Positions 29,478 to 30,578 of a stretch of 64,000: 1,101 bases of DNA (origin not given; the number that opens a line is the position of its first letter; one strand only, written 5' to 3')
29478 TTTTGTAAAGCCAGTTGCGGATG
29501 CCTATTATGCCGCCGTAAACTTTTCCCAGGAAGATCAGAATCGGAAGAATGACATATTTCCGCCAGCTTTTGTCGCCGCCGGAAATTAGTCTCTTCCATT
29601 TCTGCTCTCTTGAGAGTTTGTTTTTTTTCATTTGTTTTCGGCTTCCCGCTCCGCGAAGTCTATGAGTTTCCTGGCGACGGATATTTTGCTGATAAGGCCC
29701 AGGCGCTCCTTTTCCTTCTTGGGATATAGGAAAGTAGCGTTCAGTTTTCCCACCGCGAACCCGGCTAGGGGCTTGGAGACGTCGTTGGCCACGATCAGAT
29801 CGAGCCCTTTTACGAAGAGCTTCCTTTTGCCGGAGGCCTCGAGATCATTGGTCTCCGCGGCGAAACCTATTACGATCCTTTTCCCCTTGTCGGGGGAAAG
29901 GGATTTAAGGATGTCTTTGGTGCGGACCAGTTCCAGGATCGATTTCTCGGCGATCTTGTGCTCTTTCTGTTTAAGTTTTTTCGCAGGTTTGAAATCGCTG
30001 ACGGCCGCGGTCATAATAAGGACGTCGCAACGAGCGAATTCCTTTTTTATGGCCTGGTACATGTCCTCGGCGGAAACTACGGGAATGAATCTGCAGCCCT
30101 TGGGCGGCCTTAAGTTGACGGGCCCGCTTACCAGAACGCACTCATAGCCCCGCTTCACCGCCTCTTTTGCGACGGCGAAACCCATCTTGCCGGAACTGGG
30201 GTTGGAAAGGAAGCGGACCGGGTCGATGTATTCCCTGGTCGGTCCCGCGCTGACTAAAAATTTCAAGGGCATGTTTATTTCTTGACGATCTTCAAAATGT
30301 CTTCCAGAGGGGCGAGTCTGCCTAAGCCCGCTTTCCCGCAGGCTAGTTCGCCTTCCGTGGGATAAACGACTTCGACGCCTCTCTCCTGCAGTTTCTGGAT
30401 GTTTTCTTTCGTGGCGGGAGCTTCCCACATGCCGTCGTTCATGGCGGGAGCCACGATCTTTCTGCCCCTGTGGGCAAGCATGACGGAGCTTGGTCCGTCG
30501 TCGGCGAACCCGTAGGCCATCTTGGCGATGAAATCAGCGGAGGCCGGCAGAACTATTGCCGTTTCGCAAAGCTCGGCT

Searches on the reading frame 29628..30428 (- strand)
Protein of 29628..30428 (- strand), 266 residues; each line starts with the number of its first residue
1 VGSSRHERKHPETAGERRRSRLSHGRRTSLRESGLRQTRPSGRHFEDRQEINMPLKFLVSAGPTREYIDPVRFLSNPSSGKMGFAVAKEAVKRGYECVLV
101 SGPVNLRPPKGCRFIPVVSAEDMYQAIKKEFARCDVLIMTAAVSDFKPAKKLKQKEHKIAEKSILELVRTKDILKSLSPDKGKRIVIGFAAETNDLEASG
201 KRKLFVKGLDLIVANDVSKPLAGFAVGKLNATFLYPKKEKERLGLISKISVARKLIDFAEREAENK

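Call 6: search_protein_families(library=pfam, proteins=[window:29628-30428:-])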
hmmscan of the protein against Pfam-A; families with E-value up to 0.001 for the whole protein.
window:29628-30428:- (266 aa): 1 family
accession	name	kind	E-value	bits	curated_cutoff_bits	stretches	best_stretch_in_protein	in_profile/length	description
PF04127.22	DFP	-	5.3e-62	209.4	22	1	56-229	5-181/186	DNA/pantothenate metabolism flavoprotein C-terminal domain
